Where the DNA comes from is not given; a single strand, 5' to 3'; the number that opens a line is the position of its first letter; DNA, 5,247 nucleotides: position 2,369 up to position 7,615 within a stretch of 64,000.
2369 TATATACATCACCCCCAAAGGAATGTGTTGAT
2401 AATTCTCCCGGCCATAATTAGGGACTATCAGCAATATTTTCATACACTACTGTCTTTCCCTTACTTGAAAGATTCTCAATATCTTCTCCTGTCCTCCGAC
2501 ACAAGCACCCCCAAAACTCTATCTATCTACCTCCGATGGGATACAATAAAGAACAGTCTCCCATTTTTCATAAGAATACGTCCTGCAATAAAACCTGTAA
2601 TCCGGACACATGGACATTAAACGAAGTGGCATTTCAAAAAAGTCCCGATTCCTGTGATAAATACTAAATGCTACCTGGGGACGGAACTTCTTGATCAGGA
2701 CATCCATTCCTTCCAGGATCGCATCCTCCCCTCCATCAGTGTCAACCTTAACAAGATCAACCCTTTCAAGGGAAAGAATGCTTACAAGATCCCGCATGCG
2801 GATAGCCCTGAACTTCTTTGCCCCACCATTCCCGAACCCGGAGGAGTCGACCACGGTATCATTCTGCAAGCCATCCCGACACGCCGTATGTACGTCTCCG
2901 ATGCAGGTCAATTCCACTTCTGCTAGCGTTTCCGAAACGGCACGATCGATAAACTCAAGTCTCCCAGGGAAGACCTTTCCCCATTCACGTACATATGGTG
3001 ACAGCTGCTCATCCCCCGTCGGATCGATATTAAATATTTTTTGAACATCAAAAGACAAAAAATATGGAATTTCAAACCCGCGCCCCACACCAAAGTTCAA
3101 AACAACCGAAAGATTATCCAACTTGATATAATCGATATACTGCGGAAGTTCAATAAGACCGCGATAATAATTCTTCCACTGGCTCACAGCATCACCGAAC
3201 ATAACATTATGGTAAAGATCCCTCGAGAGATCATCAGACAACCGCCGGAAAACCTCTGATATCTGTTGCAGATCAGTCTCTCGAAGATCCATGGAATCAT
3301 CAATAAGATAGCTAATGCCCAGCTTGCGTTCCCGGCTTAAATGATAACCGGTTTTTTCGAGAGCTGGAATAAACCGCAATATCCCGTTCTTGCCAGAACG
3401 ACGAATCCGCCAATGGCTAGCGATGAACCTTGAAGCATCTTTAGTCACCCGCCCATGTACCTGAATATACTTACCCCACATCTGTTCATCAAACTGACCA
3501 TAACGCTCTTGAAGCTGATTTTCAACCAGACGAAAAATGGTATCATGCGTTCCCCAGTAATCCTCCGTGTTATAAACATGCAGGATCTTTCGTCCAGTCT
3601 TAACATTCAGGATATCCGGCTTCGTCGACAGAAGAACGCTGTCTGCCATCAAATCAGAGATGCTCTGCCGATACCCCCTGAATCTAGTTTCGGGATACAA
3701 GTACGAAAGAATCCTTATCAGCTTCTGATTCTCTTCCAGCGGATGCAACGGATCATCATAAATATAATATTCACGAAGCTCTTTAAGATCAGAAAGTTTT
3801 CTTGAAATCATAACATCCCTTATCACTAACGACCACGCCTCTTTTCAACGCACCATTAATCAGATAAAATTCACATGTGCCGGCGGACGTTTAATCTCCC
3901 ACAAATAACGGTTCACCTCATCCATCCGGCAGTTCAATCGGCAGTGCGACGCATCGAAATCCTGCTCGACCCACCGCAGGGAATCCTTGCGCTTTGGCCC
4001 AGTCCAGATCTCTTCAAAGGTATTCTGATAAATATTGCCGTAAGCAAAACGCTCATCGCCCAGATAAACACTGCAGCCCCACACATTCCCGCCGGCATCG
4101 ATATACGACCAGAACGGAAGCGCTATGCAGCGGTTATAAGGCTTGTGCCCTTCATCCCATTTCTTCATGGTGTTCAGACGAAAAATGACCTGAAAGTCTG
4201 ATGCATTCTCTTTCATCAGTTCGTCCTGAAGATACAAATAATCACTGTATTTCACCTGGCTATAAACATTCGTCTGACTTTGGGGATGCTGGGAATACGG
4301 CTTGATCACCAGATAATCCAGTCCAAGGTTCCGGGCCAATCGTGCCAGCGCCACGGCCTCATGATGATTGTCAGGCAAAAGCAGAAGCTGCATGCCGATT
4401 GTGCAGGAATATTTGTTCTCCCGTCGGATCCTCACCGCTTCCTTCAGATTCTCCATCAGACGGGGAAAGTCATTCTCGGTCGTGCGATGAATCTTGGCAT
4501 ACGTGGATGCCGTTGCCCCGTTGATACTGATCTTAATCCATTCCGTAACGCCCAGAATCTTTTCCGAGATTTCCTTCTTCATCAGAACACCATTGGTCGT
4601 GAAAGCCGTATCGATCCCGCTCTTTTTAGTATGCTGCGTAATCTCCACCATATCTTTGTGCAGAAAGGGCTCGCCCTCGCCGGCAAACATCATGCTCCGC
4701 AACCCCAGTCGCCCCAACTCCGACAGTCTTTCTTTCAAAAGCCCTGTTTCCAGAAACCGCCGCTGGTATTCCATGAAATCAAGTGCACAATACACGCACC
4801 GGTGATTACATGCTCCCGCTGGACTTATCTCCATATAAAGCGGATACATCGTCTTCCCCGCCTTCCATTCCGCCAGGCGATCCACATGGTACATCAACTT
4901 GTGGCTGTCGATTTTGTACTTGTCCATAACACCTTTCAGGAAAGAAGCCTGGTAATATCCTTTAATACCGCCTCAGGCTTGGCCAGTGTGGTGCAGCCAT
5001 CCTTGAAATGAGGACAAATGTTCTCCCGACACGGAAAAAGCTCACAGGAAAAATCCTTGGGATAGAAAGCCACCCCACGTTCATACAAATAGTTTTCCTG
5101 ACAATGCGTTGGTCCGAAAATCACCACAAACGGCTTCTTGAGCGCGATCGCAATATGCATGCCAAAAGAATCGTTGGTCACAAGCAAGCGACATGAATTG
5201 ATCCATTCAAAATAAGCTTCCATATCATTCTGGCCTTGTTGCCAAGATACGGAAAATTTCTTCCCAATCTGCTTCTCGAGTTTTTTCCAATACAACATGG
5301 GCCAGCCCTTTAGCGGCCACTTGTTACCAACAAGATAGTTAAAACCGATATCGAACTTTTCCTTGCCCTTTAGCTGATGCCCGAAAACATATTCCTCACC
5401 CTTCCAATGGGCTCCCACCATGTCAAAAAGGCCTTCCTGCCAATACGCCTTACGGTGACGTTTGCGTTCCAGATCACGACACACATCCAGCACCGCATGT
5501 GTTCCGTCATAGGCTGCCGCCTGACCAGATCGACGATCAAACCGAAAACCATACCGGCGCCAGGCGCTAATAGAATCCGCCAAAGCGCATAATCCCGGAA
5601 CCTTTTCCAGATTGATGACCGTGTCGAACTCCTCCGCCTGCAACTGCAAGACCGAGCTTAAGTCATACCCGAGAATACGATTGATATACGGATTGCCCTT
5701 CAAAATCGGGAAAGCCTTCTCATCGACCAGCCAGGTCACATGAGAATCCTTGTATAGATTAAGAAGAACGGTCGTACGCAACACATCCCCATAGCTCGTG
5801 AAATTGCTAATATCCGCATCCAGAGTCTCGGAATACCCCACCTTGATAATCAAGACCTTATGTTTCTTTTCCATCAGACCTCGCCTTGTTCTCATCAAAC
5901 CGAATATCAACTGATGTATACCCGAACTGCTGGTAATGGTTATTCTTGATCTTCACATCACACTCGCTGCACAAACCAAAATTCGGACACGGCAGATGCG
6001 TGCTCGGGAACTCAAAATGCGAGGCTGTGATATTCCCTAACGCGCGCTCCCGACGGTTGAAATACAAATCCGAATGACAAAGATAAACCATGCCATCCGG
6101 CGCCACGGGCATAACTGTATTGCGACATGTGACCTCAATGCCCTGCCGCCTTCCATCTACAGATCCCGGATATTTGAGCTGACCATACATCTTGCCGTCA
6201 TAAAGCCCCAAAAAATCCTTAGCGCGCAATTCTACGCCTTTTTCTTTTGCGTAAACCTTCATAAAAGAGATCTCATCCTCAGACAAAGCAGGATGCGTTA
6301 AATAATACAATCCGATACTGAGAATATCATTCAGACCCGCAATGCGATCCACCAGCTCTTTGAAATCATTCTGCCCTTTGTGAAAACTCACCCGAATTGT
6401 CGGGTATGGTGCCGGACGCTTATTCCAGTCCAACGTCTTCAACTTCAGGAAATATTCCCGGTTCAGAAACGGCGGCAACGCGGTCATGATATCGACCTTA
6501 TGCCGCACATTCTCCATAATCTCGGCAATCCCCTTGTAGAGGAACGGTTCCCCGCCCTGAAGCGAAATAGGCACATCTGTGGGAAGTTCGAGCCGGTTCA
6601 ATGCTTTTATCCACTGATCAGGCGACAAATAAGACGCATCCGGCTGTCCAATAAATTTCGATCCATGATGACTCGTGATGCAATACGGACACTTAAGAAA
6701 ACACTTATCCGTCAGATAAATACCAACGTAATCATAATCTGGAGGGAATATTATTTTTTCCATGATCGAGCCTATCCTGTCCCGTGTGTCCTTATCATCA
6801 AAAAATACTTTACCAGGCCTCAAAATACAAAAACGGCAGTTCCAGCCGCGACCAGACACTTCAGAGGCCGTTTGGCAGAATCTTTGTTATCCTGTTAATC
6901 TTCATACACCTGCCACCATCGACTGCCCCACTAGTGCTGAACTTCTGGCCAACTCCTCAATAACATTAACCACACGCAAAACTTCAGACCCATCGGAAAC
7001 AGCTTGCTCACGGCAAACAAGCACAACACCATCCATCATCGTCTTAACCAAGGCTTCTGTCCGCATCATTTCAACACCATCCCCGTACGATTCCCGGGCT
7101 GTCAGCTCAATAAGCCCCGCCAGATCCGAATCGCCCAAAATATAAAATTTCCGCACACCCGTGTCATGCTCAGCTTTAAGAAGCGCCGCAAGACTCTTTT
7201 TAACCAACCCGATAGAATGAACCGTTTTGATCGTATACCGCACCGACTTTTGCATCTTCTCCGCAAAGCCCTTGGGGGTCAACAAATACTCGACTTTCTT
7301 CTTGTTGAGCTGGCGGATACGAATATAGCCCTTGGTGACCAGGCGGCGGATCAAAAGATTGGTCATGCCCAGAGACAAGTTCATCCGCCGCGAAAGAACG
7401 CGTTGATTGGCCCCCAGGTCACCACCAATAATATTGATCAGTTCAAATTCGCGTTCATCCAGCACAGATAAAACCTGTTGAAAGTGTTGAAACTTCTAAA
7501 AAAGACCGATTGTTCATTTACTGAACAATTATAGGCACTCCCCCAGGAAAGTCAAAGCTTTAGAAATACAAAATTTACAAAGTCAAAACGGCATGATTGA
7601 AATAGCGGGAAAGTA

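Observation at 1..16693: Envelope-glycan tailoring cluster: three B12-radical SAM paralogues, two radical SAM enzymes, methyltransferases, two GT9, a DPPRS-like UbiA and a YfhO-like GT-C candidate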

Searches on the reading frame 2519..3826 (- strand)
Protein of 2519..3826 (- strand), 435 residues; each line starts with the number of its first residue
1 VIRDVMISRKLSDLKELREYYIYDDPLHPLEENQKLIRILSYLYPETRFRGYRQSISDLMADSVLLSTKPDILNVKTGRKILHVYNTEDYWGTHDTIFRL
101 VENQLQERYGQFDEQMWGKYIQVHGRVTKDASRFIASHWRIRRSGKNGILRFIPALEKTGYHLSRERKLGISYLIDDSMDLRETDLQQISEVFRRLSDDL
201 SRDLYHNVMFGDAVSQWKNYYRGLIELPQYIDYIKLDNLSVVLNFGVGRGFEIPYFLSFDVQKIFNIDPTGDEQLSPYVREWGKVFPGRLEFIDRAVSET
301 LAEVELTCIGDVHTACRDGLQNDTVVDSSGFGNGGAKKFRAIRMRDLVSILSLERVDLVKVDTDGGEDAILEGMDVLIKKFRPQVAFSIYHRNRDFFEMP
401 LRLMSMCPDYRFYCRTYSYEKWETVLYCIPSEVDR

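Call 6: search_protein_families(library=pfam, proteins=[window:2519-3826:-], max_evalue=0.01)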
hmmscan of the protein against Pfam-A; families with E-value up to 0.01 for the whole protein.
window:2519-3826:- (435 aa): 1 family
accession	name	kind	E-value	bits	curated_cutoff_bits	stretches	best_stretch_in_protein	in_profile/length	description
PF05050.19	Methyltransf_21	-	3.4e-06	27.7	22.7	1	352-399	110-162/173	Methyltransferase FkbM domain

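Call 8: search_protein_families(library=ncbifam, proteins=[window:2519-3826:-], max_evalue=0.001)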
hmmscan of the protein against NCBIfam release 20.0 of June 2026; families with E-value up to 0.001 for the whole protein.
window:2519-3826:- (435 aa): 1 family
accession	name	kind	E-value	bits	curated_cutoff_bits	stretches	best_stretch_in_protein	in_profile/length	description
TIGR01444.1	fkbM_fam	subfamily_domain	1.8e-05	25.2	37.7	1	336-388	89-141/143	FkbM family methyltransferase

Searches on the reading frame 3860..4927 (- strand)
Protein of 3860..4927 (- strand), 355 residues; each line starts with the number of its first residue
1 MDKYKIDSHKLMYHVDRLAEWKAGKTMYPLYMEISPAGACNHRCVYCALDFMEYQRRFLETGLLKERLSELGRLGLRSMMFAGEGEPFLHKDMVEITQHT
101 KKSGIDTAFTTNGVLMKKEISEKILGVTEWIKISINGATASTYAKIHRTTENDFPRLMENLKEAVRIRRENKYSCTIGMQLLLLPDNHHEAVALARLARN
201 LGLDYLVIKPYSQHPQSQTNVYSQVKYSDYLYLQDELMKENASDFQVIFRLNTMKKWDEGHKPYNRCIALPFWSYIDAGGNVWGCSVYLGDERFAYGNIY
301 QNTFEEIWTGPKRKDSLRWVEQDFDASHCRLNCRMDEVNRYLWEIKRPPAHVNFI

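Call 6: search_protein_families(library=pfam, proteins=[window:3860-4927:-], max_evalue=0.01)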
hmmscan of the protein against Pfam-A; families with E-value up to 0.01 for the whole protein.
window:3860-4927:- (355 aa): 2 families
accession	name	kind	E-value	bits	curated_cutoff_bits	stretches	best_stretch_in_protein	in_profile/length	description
PF04055.27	Radical_SAM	-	7.7e-18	65.6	29.5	1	35-196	2-164/166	Radical SAM superfamily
PF13186.11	SPASM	-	1.8e-07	31.8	21.5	1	272-333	6-66/67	Iron-sulfur cluster-binding domain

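Call 8: search_protein_families(library=ncbifam, proteins=[window:3860-4927:-], max_evalue=0.001)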
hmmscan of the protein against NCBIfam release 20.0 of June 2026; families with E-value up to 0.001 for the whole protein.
window:3860-4927:- (355 aa): 45 families (the best 25 are shown)
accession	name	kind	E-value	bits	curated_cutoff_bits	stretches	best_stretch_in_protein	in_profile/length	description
TIGR04317.1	W_rSAM_matur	equivalog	3.1e-24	85.7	380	1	30-259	6-233/349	tungsten cofactor oxidoreductase radical SAM maturase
NF038283.1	viperin_w_prok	equivalog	9.2e-18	64.4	180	1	39-178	11-157/281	viperin family antiviral radical SAM protein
NF050035.1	rSAM_WgK_link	exception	2.5e-16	59.7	650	1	27-249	6-222/367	radical SAM/SPASM peptide maturase WgkB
NF045574.1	sacti_mat_StsB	exception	8.5e-16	57.8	625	1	38-314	104-366/466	StsB family radical SAM/SPASM domain sactipeptide maturase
TIGR02668.1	moaA_archaeal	equivalog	1.1e-15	57.4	325.25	1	35-167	15-146/303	GTP 3',8-cyclase MoaA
TIGR03962.1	mycofact_rSAM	equivalog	2.6e-15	56.4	265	1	37-329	19-303/339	mycofactocin radical SAM maturase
TIGR04311.1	rSAM_Geo_metal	subfamily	7.3e-15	54.9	400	1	29-223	2-202/423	radical SAM/SPASM family putative metalloenzyme maturase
TIGR02666.1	moaA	equivalog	1.1e-14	54.2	284.05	1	31-208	11-190/336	GTP 3',8-cyclase MoaA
TIGR04055.1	rSAM_NirJ2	equivalog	2.6e-14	53.5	500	1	38-330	8-295/326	putative heme d1 biosynthesis radical SAM protein NirJ2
NF001199.0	PRK00164.2-1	equivalog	2.9e-14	52.9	231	1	33-168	15-149/308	GTP 3',8-cyclase MoaA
TIGR04545.1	rSAM_ahbD_hemeb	equivalog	1.8e-13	50.6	500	1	39-202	9-166/339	heme b synthase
TIGR04051.1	rSAM_NirJ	equivalog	3e-13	49.5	515.45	1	40-207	12-172/354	heme d1 biosynthesis radical SAM protein NirJ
TIGR04054.1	rSAM_NirJ1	equivalog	3.8e-13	48.8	650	1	38-170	44-175/387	putative heme d1 biosynthesis radical SAM protein NirJ1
TIGR04546.1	rSAM_ahbC_deAc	equivalog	4.3e-13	48.8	650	1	39-162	48-170/390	12,18-didecarboxysiroheme deacetylase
NF047865.1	rSAM_PapB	equivalog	3e-10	39.9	340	1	38-302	11-282/330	PapB family radical SAM/SPASM ranthipeptide maturase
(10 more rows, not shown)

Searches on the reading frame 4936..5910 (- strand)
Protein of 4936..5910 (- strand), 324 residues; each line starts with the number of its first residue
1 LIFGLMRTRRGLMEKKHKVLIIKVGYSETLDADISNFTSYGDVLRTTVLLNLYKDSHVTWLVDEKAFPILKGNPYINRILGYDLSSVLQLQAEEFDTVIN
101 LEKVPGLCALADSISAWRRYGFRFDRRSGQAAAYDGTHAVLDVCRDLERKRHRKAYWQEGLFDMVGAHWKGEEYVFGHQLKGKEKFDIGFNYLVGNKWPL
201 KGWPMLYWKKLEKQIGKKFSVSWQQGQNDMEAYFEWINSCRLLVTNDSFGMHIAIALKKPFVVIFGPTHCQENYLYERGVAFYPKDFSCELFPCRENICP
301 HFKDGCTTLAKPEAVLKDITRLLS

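Call 6: search_protein_families(library=pfam, proteins=[window:4936-5910:-], max_evalue=0.01)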
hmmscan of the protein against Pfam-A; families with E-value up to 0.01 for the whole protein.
window:4936-5910:- (324 aa): 1 family
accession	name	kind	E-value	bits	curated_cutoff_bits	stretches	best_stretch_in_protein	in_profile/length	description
PF01075.23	Glyco_transf_9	-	2.5e-10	40.5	22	1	229-273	173-217/247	Glycosyltransferase family 9 (heptosyltransferase)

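Call 8: search_protein_families(library=ncbifam, proteins=[window:4936-5910:-], max_evalue=0.001)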
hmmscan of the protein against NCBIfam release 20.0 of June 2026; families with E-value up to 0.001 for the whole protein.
window:4936-5910:- (324 aa): 5 families
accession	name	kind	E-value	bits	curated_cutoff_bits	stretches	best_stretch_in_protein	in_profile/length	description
TIGR02195.1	heptsyl_trn_II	equivalog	2.3e-10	40.1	134.6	1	225-323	242-338/339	lipopolysaccharide heptosyltransferase II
TIGR02201.1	heptsyl_trn_III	equivalog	2.3e-08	33.4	170.2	1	235-272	256-293/344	putative lipopolysaccharide heptosyltransferase III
TIGR02193.1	heptsyl_trn_I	equivalog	6.1e-08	32.3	185.3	0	229-276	245-292/320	lipopolysaccharide heptosyltransferase I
NF008162.0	PRK10916.1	equivalog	1.2e-06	27.9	569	1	225-269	247-291/348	ADP-heptose--LPS heptosyltransferase RfaF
NF007742.0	PRK10422.1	equivalog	1.2e-05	24.3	467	0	237-269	260-292/352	lipopolysaccharide core heptosyltransferase RfaQ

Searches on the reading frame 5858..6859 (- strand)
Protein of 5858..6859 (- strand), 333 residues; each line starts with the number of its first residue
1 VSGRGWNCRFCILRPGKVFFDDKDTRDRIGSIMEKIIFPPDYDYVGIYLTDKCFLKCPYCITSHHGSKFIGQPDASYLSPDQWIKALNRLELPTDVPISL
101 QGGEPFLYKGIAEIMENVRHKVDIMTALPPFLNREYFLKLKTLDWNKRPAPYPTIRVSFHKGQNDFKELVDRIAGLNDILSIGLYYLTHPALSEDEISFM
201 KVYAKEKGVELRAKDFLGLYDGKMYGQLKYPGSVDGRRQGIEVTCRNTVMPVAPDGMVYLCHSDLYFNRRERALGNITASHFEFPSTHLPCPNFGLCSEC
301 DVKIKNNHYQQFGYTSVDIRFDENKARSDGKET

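Call 6: search_protein_families(library=pfam, proteins=[window:5858-6859:-], max_evalue=0.01)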
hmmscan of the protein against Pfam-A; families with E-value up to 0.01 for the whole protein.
window:5858-6859:- (333 aa): 1 family
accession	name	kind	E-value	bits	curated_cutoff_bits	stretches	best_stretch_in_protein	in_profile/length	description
PF04055.27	Radical_SAM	-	5e-10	40.2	29.5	1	47-180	1-130/166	Radical SAM superfamily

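Call 8: search_protein_families(library=ncbifam, proteins=[window:5858-6859:-], max_evalue=0.001)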
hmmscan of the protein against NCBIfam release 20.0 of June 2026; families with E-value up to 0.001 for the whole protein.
window:5858-6859:- (333 aa): 13 families
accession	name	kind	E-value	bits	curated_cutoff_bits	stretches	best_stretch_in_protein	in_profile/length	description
TIGR02666.1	moaA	equivalog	6e-09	35.3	284.05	1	42-121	9-86/336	GTP 3',8-cyclase MoaA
TIGR04250.1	SCM_rSAM_ScmE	equivalog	4.4e-06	25.8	400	1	45-118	5-73/358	SynChlorMet cassette radical SAM/SPASM protein ScmE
TIGR02109.1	PQQ_syn_pqqE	equivalog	5.8e-06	25.5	381.35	1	48-120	12-79/358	pyrroloquinoline quinone biosynthesis protein PqqE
NF045702.1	rSAM_GDGT_ether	equivalog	9e-06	24.6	450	1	47-121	90-162/486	tetraether lipid synthase Tes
TIGR04321.1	spiroSPASM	subfamily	1.3e-05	24.1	250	0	44-119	232-306/510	spiro-SPASM protein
TIGR02668.1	moaA_archaeal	equivalog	1.8e-05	23.9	325.25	1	46-122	13-84/303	GTP 3',8-cyclase MoaA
NF050035.1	rSAM_WgK_link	exception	2.4e-05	23.5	650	1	45-119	11-81/367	radical SAM/SPASM peptide maturase WgkB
TIGR04403.1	rSAM_skfB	equivalog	0.00015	20.7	300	1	47-115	108-170/402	sporulation killing factor system radical SAM maturase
NF038283.1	viperin_w_prok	equivalog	0.00017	20.9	180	1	46-120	5-81/281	viperin family antiviral radical SAM protein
NF001199.0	PRK00164.2-1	equivalog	0.00021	20.5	231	1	47-124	16-90/308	GTP 3',8-cyclase MoaA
TIGR02495.1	NrdG2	equivalog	0.00077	18.8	131.15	0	51-125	24-96/193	anaerobic ribonucleoside-triphosphate reductase activating protein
NF045646.2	rSAM_Se_TrsS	equivalog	0.00082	18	490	0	48-120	91-158/441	radical SAM (seleno)protein TrsS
TIGR03963.1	rSAM_QueE_Clost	equivalog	0.00083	19.1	260.1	0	52-124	28-94/219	putative 7-carboxy-7-deazaguanine synthase QueE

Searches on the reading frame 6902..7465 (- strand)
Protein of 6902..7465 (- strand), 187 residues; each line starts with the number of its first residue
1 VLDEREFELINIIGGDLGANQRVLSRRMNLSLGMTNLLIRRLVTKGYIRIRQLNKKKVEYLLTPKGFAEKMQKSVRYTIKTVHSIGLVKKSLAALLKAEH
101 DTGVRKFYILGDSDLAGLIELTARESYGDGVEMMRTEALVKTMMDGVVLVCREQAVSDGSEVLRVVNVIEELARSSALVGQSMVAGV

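Call 6: search_protein_families(library=pfam, proteins=[window:6902-7465:-], max_evalue=0.01)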
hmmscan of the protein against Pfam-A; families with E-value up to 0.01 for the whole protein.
window:6902-7465:- (187 aa): 5 families
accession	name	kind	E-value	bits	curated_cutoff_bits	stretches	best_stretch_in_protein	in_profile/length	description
PF13412.12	HTH_24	-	6.4e-07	29.3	21.9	1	2-49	1-48/48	Winged helix-turn-helix DNA-binding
PF14947.12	HTH_45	-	0.0017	18.8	25.5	1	19-67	20-63/77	Winged helix-turn-helix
PF21984.2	DnaD_N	-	0.002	18.7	27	0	23-57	40-74/101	DnaD N-terminal domain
PF01047.28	MarR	-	0.0035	17.6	24.6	1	5-52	4-51/59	MarR family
PF12802.13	MarR_2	-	0.0047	17.5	27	0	5-50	6-52/61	MarR family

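Call 8: search_protein_families(library=ncbifam, proteins=[window:6902-7465:-], max_evalue=0.001)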
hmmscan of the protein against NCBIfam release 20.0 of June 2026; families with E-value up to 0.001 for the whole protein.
window:6902-7465:- (187 aa): 1 family
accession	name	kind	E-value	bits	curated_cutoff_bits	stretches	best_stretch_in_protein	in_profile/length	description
TIGR04176.1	MarR_EPS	equivalog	6.6e-13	48.6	88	1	3-95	3-99/105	MarR family EPS-associated transcriptional regulator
